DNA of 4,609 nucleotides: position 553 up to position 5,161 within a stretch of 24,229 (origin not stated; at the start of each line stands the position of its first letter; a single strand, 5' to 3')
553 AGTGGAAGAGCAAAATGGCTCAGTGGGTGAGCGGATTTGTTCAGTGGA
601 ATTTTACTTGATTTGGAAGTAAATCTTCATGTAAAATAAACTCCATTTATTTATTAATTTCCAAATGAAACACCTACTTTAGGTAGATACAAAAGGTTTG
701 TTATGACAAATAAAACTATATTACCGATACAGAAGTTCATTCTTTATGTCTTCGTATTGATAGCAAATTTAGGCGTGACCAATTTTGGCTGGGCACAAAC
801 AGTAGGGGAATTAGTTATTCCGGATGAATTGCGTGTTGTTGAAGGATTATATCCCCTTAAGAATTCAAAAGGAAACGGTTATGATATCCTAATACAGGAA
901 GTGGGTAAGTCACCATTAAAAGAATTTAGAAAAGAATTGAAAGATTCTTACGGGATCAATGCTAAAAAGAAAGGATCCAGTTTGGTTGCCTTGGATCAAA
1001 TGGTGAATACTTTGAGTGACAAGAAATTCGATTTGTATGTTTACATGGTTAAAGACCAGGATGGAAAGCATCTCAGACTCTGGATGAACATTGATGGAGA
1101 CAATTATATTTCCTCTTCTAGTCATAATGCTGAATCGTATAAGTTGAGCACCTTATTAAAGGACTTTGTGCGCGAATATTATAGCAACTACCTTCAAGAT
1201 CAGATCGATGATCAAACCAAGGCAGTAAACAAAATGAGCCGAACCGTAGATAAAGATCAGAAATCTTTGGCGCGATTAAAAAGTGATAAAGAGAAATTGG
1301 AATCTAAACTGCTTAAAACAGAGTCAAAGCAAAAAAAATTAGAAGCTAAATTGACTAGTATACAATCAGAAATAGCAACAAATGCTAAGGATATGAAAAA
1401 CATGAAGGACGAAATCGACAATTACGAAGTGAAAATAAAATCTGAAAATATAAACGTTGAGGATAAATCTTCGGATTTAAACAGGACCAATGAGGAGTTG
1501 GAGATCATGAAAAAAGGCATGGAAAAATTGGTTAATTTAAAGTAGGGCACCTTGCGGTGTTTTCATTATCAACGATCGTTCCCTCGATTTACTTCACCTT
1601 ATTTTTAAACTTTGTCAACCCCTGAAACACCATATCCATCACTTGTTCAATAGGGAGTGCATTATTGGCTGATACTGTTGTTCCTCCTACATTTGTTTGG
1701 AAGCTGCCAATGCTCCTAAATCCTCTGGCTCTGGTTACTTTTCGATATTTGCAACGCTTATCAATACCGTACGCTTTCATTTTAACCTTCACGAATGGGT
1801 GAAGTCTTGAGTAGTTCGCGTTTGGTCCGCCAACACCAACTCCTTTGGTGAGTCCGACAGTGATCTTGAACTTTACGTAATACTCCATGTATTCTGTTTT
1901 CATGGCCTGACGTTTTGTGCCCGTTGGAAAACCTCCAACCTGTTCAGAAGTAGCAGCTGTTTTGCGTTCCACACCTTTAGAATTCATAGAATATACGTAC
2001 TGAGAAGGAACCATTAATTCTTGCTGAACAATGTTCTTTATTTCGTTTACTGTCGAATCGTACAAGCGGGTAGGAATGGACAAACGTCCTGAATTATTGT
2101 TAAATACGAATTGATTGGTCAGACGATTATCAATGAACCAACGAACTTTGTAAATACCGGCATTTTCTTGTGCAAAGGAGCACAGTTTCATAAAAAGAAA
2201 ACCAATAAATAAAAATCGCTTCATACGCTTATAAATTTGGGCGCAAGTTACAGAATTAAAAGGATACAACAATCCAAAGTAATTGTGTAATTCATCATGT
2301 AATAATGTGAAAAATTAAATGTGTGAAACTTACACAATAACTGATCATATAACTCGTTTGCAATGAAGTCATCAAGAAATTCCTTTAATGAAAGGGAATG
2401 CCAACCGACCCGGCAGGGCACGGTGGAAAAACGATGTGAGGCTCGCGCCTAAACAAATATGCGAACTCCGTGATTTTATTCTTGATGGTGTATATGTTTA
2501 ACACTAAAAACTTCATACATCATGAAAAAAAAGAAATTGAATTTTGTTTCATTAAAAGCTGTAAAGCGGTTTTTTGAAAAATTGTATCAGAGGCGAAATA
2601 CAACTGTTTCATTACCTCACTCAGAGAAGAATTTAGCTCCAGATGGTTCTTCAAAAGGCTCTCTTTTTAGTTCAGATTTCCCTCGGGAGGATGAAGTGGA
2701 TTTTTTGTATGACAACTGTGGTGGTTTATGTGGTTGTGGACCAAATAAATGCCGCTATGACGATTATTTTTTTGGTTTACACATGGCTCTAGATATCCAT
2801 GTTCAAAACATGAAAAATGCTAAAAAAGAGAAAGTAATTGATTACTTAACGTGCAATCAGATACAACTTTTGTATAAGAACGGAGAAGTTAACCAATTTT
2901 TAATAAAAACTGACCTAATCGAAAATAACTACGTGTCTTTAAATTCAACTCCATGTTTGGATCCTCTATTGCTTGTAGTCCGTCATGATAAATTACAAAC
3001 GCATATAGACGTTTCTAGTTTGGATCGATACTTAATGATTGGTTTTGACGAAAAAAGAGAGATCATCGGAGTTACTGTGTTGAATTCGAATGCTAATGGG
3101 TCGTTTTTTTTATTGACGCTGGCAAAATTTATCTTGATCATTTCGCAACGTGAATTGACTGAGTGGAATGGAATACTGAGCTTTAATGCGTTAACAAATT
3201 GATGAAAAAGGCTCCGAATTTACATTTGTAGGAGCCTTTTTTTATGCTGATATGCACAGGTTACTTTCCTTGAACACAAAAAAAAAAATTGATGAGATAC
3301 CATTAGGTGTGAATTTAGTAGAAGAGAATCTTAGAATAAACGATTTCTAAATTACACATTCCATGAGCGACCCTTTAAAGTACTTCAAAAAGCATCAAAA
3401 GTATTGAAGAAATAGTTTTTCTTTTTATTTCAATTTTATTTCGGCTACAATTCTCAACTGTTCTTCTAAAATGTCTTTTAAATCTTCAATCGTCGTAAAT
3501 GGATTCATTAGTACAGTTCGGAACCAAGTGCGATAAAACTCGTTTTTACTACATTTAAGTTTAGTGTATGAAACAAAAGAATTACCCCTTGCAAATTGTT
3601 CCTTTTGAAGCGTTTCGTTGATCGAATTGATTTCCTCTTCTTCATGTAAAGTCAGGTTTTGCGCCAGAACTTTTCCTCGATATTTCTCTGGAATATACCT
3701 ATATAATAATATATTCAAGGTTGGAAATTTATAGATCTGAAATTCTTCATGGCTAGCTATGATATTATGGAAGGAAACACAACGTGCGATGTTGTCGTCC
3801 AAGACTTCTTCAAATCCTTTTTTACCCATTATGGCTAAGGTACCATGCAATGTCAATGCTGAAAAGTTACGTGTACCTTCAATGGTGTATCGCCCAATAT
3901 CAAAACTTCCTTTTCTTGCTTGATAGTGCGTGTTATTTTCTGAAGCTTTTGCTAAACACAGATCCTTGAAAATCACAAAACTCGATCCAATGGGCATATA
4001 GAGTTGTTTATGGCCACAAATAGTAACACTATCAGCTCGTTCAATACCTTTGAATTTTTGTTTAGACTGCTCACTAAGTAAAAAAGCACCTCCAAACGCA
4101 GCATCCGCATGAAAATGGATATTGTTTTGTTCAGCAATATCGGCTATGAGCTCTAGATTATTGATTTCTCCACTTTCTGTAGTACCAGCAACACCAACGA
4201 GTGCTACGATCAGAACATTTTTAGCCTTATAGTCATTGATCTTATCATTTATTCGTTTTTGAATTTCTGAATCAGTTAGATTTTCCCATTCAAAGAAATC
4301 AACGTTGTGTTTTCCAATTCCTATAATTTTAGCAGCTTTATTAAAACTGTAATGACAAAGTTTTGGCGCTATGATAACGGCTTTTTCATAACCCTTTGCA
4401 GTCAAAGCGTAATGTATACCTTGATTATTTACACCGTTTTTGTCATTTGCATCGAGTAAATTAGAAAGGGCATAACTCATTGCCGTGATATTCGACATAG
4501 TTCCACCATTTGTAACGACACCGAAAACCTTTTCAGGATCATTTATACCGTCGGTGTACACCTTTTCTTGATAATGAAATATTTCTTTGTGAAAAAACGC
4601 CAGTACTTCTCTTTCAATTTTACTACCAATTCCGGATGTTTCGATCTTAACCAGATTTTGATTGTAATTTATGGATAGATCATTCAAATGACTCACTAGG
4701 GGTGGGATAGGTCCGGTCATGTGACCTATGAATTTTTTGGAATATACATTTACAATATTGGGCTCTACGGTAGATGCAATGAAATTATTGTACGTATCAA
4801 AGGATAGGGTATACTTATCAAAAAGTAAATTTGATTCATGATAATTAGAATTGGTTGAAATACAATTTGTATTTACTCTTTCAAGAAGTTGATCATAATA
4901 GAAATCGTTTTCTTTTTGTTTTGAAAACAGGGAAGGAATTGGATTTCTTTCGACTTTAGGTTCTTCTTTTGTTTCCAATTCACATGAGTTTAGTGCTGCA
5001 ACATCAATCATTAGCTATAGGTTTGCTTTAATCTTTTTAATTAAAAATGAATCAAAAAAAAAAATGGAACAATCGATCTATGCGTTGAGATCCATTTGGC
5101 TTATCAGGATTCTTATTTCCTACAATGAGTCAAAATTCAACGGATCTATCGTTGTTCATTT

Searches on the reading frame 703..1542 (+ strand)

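Call 19: search_protein_families(library=pfam, proteins=[window:703-1542:+], max_evalue=0.001)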
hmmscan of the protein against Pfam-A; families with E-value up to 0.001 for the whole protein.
window:703-1542:+ (280 aa): 1 family
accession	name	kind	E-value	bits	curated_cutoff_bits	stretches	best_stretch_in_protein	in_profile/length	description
PF05667.16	CCDC22_CC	-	6.6e-05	22.7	39.2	1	139-275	144-272/477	CCDC22 protein coiled-coil region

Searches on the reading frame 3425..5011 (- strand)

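Call 19: search_protein_families(library=pfam, proteins=[window:3425-5011:-], max_evalue=0.001)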
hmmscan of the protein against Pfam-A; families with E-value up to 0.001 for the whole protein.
window:3425-5011:- (528 aa): 3 families
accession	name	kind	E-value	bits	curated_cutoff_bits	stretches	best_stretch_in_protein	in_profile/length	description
PF00282.25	Pyridoxal_deC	-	2e-33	116.1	27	1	117-436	65-371/375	Pyridoxal-dependent decarboxylase conserved domain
PF01212.27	Beta_elim_lyase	-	1.1e-09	38.4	27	1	209-358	73-221/288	Beta-eliminating lyase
PF00266.25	Aminotran_5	-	0.00032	20.2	21.5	1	257-427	131-300/371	Aminotransferase class-V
